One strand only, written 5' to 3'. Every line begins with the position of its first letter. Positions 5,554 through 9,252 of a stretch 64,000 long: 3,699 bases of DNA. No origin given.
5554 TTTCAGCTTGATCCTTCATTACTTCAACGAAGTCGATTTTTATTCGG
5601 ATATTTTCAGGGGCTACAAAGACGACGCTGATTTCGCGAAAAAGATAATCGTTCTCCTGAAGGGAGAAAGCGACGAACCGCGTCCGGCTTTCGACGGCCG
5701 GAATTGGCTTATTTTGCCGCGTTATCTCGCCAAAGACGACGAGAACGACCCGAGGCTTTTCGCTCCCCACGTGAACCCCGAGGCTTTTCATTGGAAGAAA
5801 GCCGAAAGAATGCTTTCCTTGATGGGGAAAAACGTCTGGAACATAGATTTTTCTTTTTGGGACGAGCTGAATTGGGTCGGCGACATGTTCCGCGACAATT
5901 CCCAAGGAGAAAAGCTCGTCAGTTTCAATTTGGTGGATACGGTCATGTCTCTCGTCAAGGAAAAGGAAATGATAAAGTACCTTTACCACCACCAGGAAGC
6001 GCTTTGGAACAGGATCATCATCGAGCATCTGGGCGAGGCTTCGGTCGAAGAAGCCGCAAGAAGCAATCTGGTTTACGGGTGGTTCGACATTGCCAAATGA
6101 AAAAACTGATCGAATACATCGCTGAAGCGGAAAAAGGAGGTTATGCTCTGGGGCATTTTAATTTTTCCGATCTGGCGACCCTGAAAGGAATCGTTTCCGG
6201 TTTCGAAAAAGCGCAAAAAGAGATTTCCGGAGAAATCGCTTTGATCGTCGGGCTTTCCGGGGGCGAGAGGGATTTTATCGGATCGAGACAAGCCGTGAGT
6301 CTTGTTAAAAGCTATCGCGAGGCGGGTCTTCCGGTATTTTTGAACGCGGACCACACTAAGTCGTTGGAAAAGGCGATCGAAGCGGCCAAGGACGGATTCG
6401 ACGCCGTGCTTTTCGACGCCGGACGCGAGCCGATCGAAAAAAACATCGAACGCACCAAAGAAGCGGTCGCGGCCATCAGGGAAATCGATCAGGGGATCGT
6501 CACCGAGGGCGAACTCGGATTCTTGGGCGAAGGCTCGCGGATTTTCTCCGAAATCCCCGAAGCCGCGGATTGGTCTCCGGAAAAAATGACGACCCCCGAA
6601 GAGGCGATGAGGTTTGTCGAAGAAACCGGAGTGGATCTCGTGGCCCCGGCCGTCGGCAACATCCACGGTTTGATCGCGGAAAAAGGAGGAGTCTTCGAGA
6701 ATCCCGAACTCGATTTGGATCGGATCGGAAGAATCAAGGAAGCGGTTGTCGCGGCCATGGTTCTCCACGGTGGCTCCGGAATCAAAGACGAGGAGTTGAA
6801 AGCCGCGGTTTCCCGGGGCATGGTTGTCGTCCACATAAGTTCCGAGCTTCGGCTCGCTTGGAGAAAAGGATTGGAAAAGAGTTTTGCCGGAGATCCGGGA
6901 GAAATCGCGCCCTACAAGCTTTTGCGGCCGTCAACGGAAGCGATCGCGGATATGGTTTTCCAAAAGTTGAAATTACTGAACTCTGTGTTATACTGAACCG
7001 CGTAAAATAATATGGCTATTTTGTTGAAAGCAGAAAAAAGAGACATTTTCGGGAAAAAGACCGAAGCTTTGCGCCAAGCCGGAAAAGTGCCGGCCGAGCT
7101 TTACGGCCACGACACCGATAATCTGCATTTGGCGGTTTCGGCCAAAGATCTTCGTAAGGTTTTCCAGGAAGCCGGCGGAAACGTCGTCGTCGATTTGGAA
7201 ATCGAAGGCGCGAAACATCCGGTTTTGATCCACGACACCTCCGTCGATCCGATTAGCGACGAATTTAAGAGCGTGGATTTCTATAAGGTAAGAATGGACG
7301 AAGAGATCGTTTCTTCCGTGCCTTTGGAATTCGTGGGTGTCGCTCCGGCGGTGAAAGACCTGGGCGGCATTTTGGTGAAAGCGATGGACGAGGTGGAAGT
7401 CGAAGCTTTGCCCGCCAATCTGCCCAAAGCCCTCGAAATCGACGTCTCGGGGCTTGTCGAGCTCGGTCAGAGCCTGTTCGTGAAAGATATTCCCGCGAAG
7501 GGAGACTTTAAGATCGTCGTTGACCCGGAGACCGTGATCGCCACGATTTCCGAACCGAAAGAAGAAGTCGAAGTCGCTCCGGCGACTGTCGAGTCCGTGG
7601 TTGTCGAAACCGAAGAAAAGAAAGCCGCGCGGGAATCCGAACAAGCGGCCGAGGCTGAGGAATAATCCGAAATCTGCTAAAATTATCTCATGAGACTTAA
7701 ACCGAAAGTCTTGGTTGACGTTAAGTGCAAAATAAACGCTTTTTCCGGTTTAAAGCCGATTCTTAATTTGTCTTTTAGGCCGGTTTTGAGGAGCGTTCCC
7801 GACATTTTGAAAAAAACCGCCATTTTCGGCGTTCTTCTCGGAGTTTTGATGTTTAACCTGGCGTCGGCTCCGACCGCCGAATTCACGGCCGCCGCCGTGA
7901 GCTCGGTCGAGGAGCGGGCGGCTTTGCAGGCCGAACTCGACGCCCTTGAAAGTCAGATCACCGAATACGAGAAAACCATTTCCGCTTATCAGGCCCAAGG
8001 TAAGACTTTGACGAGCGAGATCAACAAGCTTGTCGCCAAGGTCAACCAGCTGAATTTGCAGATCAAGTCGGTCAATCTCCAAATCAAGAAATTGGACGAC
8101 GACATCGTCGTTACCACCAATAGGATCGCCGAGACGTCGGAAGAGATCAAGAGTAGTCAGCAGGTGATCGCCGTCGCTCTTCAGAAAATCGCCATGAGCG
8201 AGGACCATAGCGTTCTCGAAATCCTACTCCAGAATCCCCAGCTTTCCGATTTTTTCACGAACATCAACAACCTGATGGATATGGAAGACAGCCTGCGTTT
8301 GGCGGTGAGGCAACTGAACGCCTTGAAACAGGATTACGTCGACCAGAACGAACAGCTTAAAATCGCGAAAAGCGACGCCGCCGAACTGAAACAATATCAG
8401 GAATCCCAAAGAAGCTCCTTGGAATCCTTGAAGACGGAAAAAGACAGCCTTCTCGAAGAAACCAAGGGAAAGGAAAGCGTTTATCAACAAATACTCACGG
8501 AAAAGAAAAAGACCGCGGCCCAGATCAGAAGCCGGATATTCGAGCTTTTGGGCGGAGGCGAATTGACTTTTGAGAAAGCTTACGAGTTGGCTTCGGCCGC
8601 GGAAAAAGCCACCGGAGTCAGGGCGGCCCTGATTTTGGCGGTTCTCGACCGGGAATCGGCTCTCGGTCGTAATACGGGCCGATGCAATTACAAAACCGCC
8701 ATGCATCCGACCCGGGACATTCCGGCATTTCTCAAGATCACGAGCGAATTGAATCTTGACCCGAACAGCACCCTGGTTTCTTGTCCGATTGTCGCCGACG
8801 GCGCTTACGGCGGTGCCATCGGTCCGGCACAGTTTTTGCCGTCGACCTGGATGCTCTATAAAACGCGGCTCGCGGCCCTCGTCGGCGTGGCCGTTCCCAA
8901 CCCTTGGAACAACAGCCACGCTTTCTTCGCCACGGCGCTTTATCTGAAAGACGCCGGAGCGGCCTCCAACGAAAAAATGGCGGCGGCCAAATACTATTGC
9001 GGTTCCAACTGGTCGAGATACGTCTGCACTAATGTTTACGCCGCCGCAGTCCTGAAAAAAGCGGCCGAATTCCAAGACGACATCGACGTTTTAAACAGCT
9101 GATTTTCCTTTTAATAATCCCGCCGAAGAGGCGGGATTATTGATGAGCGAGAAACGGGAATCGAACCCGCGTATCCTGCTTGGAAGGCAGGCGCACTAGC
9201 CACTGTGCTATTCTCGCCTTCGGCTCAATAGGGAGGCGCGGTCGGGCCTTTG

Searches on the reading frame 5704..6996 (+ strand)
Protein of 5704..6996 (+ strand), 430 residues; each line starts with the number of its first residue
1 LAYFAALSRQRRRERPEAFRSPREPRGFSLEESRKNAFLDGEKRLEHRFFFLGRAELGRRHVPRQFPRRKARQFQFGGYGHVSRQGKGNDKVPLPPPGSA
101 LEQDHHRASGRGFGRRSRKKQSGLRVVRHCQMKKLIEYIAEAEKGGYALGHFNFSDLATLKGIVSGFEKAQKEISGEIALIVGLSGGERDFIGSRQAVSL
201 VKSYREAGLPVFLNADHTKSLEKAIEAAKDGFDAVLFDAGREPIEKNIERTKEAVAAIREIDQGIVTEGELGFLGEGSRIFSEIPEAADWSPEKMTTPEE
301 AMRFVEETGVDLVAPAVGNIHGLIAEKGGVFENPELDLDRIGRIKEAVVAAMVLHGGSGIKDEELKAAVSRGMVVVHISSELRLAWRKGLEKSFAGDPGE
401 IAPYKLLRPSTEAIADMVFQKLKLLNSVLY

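Call 8: search_protein_families(library=pfam, proteins=[window:5704-6996:+], max_evalue=0.00001)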
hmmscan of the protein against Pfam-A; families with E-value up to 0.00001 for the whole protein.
window:5704-6996:+ (430 aa): 1 family
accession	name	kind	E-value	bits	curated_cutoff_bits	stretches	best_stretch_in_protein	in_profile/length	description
PF01116.26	F_bP_aldolase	-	4.2e-62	210.6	25.5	1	135-427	3-274/277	Fructose-bisphosphate aldolase class-II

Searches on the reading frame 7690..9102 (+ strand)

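Call 8: search_protein_families(library=pfam, proteins=[window:7690-9102:+], max_evalue=0.00001)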
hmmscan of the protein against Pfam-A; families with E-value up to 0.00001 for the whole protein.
window:7690-9102:+ (470 aa): 1 family
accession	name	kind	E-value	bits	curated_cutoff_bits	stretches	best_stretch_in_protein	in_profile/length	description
PF13406.11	SLT_2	-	6.8e-09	35.8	24.3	1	249-431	21-208/292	Transglycosylase SLT domain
